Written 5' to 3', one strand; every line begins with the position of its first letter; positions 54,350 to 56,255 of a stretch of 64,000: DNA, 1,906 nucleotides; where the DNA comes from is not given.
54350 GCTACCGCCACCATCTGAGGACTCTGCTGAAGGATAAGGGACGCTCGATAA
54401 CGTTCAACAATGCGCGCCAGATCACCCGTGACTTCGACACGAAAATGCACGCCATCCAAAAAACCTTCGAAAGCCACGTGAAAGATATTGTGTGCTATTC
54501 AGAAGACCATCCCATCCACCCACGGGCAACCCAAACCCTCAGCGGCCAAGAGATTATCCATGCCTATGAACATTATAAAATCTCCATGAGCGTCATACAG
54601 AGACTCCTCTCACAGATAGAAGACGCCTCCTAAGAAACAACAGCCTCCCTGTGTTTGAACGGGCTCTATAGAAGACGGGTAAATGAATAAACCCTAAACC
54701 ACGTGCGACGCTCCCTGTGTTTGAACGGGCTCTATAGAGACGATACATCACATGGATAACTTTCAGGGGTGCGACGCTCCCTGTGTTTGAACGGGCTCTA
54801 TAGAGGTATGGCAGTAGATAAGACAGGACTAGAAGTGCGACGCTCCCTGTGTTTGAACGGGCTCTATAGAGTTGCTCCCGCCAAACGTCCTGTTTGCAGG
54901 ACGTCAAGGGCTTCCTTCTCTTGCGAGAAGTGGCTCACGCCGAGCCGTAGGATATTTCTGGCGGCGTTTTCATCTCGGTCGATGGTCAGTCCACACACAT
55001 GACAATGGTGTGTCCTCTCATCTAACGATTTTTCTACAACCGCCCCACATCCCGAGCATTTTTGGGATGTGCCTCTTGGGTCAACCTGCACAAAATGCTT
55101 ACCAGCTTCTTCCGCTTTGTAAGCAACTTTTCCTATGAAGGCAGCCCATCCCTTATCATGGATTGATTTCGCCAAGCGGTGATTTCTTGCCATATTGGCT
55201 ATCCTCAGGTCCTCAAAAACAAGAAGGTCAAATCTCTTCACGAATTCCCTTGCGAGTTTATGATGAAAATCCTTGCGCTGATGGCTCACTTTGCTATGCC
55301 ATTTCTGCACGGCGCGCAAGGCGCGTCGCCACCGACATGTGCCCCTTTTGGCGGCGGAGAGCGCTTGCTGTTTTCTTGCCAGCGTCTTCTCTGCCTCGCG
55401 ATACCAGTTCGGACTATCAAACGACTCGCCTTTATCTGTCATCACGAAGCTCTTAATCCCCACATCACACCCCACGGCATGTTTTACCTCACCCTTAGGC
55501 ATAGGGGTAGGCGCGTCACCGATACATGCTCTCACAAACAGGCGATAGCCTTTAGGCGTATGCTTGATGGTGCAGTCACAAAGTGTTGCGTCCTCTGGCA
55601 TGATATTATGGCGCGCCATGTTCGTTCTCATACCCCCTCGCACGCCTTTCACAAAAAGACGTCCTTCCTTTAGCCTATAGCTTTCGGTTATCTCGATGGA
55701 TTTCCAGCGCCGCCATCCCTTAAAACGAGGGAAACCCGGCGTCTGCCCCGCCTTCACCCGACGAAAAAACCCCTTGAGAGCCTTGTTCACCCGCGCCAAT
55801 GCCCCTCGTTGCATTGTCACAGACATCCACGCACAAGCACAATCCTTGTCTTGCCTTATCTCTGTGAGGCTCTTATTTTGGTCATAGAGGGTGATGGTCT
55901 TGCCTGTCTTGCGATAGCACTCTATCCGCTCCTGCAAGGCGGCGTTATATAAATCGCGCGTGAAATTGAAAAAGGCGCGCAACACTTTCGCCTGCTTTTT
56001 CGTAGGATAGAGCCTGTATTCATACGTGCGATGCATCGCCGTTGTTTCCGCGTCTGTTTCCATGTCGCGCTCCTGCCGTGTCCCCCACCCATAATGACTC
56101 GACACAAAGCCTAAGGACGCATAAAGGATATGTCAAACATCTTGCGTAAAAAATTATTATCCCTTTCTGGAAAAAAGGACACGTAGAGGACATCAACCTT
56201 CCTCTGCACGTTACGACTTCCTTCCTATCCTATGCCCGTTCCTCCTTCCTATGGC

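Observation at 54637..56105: Compact TnpB-like RuvC nuclease fused at its 3' end to a CRISPR-like mini-array, with no cas1/cas2/tnpA: candidate minimal type V-U-like RNA-guided system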

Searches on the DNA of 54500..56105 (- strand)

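Call 29: search_dna_similar(query=window:54630-54880:-, collection=phages, mode=distant, max_evalue=10, max_rows=20)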
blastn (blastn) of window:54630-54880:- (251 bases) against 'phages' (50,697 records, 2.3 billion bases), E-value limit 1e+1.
No match.

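Call 30: search_dna_similar(query=window:54630-54880:-, collection=plasmids, mode=distant, max_evalue=10, max_rows=20)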
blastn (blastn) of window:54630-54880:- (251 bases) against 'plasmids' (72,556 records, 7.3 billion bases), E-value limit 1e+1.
No match.

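Call 74: search_rna_families(source=window, start=54500, end=55150, threshold=evalue, max_evalue=10)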
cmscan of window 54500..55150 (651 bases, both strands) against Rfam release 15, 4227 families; matches with E-value up to 10: 0.
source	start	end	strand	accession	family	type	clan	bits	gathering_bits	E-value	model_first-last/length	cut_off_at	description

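Call 76: search_dna_similar(query=L170:4380-4625:+, collection=phages, mode=distant, max_evalue=10, max_rows=10)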
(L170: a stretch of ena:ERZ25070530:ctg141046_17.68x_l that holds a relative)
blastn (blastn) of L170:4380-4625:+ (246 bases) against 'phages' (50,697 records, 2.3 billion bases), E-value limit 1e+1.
Records with a match: 8; places in all: 8; records where one place covers at least 80% of the query: 0.
Best place of each record, by identity: >=99% 3; 80-90% 5.
By first word of the organism name: Pectobacterium 2; Shewanella 2; Erwinia 1; Klebsiella 1; Citrobacter 1; Vibrio 1.
By host as written in the record: Pectobacterium carotovorum subsp. carotovorum DSM30170 2; Shewanella inventionis KX27 2; Erwinia billingiae 1; - 1; Citrobacter freundii 1; Vibrio sp. 1.
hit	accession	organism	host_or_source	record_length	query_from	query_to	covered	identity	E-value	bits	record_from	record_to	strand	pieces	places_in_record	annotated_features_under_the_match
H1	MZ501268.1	Erwinia phage AH06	Erwinia billingiae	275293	59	88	12%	87.1%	1e+1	36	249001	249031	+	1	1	312: hypothetical protein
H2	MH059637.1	Pectobacterium phage Jarilo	Pectobacterium carotovorum subsp. ...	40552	62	88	11%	88.9%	1e+1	37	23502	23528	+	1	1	major capsid protein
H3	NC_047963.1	Pectobacterium phage Jarilo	Pectobacterium carotovorum subsp. ...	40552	62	88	11%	88.9%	1e+1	37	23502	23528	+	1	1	major head protein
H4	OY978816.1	Klebsiella phage vB_Kpn_K12P1.1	-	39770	62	88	11%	88.9%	1e+1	37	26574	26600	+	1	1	major head protein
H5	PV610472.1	Citrobacter phage YSYH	Citrobacter freundii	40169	62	88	11%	88.9%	1e+1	37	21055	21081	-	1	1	record has no annotation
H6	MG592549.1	Vibrio phage 1.183.O._10N.286.48.B7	Vibrio sp.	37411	68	86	8%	100.0%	1e+1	36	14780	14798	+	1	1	coil containing protein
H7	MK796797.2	Shewanella phage X14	Shewanella inventionis KX27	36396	68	86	8%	100.0%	1e+1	36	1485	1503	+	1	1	DNA methylase subunit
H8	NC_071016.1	Shewanella phage X14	Shewanella inventionis KX27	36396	68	86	8%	100.0%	1e+1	36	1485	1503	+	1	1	DNA methylase subunit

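Call 77: search_dna_similar(query=L170:4380-4625:+, collection=plasmids, mode=distant, max_evalue=10, max_rows=10)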
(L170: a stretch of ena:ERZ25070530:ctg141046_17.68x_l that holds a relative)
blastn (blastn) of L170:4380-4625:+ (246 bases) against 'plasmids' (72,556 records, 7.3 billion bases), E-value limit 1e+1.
Records with a match: 61; places in all: 61; records where one place covers at least 80% of the query: 0.
Best place of each record, by identity: >=99% 50; 90-95% 1; 80-90% 10.
By first word of the organism name: Rhizobium 51; Ralstonia 7; Pseudomonas 1; Paraburkholderia 1; Escherichia 1.
By predicted mobility (MOB-suite, as given by PLSDB): mobilizable 31; non-mobilizable 21; conjugative 9.
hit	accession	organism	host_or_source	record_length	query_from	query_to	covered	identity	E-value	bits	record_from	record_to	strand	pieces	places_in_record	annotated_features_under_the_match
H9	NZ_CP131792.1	Pseudomonas aeruginosa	Homo sapiens,culture,blood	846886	63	94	13%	87.5%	9e+0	38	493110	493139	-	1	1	hypothetical protein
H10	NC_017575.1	Ralstonia solanacearum Po82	-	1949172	83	110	11%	89.3%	9e+0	38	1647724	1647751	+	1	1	none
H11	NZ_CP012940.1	Ralstonia solanacearum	plantain,cell culture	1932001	83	110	11%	89.3%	9e+0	38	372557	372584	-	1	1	none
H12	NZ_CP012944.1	Ralstonia solanacearum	Cucumis sativus,cell culture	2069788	83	110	11%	89.3%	9e+0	38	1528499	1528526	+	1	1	none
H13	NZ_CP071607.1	Rhizobium binae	lentil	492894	175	202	11%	89.3%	9e+0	38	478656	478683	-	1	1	nadA: quinolinate synthase NadA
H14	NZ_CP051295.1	Ralstonia solanacearum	Plantain,cell culture,stem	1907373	83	110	11%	89.3%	9e+0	38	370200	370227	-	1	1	none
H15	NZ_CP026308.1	Ralstonia solanacearum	Musa sp.,pure culture,plants with Moko ...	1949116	83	110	11%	89.3%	9e+0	38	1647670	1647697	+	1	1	none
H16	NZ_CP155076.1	Paraburkholderia sp. PREW-6R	single cell,Phlox subulata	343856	111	138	11%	89.3%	9e+0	38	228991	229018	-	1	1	none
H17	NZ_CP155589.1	Ralstonia solanacearum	Musa sp.,cell culture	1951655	83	110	11%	89.3%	9e+0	38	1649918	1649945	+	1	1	none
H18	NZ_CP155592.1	Ralstonia solanacearum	Musa sp.,cell culture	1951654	83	110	11%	89.3%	9e+0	38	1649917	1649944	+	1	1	none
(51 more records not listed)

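Call 78: search_dna_similar(query=L002:6140-6320:+, collection=phages, mode=distant, max_evalue=10, max_rows=10)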
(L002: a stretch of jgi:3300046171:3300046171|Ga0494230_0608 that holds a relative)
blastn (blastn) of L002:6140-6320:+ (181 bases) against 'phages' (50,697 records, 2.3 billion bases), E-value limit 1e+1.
Records with a match: 7; places in all: 7; records where one place covers at least 80% of the query: 0.
Best place of each record, by identity: >=99% 2; 95-99% 1; 90-95% 4.
By first word of the organism name: Salmonella 3; ssRNA 2; Microbacterium 1; Escherichia 1.
By host as written in the record: Homo sapiens 2; - 2; Microbacterium foliorum NRRL B-24224 1; Escherichia coli O157:H7 ATCC 43895 1; Salmonella enterica subsp. enterica serovar Kentucky 1.
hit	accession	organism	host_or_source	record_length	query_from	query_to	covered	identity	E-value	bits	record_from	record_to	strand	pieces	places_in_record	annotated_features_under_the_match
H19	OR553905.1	Microbacterium phage Magritte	Microbacterium foliorum NRRL B-24224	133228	125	147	13%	95.8%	7e+0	37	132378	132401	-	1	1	250: hypothetical protein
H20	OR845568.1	Escherichia phage ECO95 1-6-1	Escherichia coli O157:H7 ATCC 43895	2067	108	131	13%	91.7%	7e+0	36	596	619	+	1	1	record has no annotation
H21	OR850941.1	Salmonella phage S.Kent 1-2-1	Salmonella enterica subsp. enterica ...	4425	108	131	13%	91.7%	7e+0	36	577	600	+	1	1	record has no annotation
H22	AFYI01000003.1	Salmonella enterica subsp. enterica serovar Infantis str. ...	Homo sapiens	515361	108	131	13%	91.7%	7e+0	36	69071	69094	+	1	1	sporulation and cell division repeat protein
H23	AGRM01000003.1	Salmonella enterica subsp. houtenae str. ATCC BAA-1581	Homo sapiens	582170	108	131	13%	91.7%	7e+0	36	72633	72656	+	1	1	sporulation and cell division repeat protein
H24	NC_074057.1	ssRNA phage Gerhypos.4_50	soil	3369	64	82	10%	100.0%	7e+0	36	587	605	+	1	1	Gerhypos.4_50_1: maturation protein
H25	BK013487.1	ssRNA phage Gerhypos.4_50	soil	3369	64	82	10%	100.0%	7e+0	36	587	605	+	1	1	Gerhypos.4_50_1: maturation protein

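Call 79: search_dna_similar(query=L002:6140-6320:+, collection=plasmids, mode=distant, max_evalue=10, max_rows=10)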
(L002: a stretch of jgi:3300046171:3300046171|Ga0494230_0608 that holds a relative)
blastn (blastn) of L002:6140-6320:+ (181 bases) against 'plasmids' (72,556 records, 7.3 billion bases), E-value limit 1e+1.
Records with a match: 1; places in all: 1; records where one place covers at least 80% of the query: 0.
Best place of each record, by identity: 90-95% 1.
By first word of the organism name: Streptomyces 1.
By predicted mobility (MOB-suite, as given by PLSDB): non-mobilizable 1.
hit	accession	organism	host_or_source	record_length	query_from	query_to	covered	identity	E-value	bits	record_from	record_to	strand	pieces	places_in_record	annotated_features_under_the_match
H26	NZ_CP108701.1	Streptomyces sp. NBC_01006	-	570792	59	83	14%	92.0%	6e+0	37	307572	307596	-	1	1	integrase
